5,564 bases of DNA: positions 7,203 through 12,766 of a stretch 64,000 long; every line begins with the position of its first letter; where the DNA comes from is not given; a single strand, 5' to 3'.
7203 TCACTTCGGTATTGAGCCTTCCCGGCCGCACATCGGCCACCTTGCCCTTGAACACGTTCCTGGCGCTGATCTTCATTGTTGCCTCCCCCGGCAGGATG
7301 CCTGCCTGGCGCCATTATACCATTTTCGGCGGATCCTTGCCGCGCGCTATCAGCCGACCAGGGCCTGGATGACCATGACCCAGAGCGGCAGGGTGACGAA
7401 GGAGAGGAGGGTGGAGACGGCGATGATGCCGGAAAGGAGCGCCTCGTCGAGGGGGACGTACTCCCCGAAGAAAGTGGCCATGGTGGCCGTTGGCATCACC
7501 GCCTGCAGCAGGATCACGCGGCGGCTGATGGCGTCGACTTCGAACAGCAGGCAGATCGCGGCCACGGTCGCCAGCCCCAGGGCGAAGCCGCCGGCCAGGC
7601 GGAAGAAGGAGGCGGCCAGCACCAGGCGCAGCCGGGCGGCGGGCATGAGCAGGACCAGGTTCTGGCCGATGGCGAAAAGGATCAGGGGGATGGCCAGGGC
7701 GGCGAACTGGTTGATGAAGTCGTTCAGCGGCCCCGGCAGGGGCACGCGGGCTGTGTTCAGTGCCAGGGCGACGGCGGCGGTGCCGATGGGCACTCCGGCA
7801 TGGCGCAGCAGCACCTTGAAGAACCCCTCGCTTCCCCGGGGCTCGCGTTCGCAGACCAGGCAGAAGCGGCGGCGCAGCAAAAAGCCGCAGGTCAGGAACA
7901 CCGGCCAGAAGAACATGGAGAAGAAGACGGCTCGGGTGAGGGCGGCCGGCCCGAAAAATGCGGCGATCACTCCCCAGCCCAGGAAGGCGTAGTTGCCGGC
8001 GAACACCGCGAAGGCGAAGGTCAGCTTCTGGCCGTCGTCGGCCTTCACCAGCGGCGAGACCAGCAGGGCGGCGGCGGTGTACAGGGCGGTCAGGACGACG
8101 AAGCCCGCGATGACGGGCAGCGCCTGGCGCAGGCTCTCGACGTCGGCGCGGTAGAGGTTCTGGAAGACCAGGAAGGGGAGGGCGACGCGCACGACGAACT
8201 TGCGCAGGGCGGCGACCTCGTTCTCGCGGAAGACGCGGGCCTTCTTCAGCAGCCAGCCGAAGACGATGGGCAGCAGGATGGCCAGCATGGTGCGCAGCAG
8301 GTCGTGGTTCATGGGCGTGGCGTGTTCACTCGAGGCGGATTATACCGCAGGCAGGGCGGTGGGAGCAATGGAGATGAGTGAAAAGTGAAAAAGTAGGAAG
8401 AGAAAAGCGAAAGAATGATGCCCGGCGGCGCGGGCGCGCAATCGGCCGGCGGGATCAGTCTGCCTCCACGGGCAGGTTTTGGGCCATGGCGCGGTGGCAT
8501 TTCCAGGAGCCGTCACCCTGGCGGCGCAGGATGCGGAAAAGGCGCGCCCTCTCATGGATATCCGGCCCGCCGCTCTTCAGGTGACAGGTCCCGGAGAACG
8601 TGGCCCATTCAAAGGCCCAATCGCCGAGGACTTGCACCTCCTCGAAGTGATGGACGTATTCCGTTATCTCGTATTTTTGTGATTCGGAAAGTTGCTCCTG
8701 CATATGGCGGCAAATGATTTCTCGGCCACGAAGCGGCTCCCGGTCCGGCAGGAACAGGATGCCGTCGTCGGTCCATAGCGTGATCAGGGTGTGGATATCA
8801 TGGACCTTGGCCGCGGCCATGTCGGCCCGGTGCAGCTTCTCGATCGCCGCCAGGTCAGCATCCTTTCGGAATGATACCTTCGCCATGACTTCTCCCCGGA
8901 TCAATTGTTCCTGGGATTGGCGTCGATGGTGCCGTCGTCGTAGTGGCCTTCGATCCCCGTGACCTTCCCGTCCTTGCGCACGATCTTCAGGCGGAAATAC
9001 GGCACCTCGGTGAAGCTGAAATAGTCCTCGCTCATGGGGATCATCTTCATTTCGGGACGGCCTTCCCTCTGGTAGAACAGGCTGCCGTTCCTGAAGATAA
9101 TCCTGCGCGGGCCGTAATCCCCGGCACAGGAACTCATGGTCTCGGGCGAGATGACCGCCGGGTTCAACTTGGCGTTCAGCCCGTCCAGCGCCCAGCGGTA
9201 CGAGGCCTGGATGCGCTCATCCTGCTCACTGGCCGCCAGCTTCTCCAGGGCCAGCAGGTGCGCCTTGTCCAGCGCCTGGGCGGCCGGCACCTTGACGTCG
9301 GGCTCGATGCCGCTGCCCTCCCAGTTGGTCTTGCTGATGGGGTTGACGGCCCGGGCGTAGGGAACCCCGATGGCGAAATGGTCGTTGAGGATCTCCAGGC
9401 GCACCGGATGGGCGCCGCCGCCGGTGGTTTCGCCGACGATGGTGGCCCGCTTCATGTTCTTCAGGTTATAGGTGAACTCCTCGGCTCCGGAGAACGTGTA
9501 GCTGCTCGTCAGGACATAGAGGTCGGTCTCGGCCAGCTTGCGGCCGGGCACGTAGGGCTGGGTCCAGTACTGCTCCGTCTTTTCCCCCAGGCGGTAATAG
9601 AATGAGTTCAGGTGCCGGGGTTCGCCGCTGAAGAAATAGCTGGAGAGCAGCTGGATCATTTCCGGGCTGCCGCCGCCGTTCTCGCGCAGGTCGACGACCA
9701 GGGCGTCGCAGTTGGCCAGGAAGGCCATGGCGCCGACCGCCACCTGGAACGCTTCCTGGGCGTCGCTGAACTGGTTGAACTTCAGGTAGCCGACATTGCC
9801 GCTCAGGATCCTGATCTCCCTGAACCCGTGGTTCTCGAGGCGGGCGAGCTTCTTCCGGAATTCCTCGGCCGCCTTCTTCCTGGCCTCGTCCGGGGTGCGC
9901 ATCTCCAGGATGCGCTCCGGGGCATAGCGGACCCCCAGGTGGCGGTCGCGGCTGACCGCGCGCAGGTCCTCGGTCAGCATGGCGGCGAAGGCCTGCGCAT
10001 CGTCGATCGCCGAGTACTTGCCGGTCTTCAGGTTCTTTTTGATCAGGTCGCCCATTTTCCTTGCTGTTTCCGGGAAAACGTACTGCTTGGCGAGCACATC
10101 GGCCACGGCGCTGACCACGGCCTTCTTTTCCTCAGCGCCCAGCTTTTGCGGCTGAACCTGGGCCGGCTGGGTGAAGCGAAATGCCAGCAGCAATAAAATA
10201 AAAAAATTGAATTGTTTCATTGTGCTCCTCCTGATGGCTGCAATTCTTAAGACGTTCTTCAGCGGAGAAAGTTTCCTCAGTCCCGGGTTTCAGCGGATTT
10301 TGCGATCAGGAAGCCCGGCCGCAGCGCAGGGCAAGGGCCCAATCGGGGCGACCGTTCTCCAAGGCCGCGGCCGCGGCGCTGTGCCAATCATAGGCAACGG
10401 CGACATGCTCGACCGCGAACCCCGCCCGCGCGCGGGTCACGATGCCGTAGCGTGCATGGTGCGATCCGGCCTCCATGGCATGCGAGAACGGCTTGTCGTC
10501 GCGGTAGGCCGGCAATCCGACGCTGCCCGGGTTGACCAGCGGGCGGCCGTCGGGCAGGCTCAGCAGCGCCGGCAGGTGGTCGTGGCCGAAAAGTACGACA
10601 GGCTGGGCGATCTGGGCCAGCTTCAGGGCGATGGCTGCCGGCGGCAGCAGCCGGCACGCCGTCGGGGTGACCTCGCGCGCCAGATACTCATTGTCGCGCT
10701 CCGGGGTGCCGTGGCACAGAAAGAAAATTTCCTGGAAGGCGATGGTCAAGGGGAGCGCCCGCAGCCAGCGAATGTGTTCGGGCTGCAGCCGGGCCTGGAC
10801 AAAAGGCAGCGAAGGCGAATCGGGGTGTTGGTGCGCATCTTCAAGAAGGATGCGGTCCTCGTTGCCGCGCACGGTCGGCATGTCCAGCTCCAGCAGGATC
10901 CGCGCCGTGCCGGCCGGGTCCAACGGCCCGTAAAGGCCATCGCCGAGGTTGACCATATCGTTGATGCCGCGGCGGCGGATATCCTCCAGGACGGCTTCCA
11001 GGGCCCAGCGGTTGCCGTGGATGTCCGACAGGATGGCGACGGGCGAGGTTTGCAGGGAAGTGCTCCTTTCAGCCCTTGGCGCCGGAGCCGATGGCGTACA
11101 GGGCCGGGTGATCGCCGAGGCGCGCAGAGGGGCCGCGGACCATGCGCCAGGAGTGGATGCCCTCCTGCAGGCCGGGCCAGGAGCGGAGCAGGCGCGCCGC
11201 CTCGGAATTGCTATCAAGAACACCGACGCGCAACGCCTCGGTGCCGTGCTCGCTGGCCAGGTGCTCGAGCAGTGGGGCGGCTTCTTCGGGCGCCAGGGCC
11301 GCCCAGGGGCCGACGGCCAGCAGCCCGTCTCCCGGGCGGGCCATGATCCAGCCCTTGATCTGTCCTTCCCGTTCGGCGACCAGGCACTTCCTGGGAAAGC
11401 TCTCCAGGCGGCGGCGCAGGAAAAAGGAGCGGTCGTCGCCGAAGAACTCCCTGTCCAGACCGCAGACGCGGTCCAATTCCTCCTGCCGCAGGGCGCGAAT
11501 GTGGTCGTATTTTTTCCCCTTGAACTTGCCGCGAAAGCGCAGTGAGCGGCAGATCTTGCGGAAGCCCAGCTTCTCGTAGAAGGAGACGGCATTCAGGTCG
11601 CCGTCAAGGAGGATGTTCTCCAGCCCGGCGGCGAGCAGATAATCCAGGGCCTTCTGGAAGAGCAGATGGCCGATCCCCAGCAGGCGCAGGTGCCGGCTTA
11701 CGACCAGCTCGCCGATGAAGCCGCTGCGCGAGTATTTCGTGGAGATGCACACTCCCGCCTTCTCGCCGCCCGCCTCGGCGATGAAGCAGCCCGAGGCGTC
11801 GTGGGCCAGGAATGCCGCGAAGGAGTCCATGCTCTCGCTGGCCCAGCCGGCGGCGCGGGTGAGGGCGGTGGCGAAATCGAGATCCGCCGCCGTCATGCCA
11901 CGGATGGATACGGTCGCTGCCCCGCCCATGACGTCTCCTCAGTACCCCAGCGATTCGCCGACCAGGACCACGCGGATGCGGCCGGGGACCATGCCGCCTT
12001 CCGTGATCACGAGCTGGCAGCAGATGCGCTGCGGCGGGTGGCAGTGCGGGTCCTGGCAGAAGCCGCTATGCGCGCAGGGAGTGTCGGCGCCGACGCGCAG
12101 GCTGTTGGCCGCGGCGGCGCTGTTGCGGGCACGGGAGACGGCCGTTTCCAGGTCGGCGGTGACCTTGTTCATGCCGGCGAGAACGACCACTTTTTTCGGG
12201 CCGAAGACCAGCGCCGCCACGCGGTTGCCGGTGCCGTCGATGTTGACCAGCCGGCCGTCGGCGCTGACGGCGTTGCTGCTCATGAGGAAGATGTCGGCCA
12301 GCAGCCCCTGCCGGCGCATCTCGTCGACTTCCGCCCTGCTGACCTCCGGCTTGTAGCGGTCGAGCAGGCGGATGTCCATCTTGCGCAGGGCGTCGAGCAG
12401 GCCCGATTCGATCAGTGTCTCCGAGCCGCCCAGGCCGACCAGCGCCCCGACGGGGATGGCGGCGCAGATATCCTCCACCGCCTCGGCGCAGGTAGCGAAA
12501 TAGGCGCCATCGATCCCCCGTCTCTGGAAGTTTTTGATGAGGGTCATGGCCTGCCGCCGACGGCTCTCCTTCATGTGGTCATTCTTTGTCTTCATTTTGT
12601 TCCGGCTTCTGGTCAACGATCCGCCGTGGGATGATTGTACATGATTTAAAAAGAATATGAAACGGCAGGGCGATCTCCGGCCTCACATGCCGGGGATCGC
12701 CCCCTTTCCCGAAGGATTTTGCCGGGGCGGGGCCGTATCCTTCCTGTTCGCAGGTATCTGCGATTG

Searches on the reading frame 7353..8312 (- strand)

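Call 48: search_protein_families(library=pfam, proteins=[window:7353-8312:-], max_evalue=0.00001)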
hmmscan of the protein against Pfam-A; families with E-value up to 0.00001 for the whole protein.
window:7353-8312:- (320 aa): 1 family
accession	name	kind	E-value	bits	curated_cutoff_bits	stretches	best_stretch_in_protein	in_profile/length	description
PF03547.23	Mem_trans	-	5.1e-21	75.1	25.7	1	7-312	4-343/343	Membrane transport protein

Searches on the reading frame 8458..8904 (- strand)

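Call 48: search_protein_families(library=pfam, proteins=[window:8458-8904:-], max_evalue=0.00001)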
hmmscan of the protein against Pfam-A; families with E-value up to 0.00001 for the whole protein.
window:8458-8904:- (149 aa): 1 family
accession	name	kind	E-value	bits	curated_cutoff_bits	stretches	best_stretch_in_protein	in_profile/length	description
PF14534.12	DUF4440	-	2.2e-09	38.1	25.2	1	21-136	1-107/107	Domain of unknown function (DUF4440)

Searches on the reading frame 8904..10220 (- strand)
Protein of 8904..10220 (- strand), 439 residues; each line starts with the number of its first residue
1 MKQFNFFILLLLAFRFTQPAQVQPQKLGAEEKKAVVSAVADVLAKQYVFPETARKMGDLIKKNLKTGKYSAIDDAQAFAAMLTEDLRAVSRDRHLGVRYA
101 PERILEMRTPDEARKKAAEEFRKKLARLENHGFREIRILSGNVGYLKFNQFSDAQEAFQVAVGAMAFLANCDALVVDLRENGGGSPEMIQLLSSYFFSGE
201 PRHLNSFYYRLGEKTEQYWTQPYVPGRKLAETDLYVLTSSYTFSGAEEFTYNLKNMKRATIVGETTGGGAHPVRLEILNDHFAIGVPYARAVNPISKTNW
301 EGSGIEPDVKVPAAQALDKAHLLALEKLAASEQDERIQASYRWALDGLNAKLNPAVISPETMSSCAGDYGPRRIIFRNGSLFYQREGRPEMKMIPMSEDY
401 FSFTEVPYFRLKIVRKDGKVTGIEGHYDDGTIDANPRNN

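Call 48: search_protein_families(library=pfam, proteins=[window:8904-10220:-], max_evalue=0.00001)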
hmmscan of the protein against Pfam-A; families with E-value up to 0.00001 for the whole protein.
window:8904-10220:- (439 aa): 2 families
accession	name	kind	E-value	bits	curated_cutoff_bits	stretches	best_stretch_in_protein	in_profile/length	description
PF03572.23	Peptidase_S41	-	1.2e-26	93.7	24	1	142-311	1-165/165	Peptidase family S41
PF11918.13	Peptidase_S41_N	-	1.4e-13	51.5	26.6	1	33-112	19-97/129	N-terminal domain of Peptidase_S41 in eukaryotic IRBP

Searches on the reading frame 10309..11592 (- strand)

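Call 48: search_protein_families(library=pfam, proteins=[window:10309-11592:-], max_evalue=0.00001)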
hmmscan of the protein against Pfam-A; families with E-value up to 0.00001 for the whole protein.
window:10309-11592:- (428 aa): 2 families
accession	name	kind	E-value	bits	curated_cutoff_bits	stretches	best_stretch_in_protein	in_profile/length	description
PF12850.12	Metallophos_2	-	1.1e-12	48.7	27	1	185-366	3-141/154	Calcineurin-like phosphoesterase superfamily domain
PF00149.33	Metallophos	-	3.4e-07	31.3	21.5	1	184-340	2-190/191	Calcineurin-like phosphoesterase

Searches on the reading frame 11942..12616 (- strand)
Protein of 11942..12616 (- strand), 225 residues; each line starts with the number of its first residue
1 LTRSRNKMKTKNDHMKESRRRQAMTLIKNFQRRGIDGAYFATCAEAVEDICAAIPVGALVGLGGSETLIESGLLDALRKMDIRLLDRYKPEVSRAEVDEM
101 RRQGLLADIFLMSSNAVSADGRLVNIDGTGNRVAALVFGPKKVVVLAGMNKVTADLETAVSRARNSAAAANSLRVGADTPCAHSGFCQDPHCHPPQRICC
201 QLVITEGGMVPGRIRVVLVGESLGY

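Call 48: search_protein_families(library=pfam, proteins=[window:11942-12616:-], max_evalue=0.00001)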
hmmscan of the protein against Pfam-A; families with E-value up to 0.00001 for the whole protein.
window:11942-12616:- (225 aa): 1 family
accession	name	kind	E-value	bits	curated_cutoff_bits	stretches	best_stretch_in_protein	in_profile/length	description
PF02589.21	LUD_dom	-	1.5e-42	145.9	22.6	1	26-219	4-189/189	LUD domain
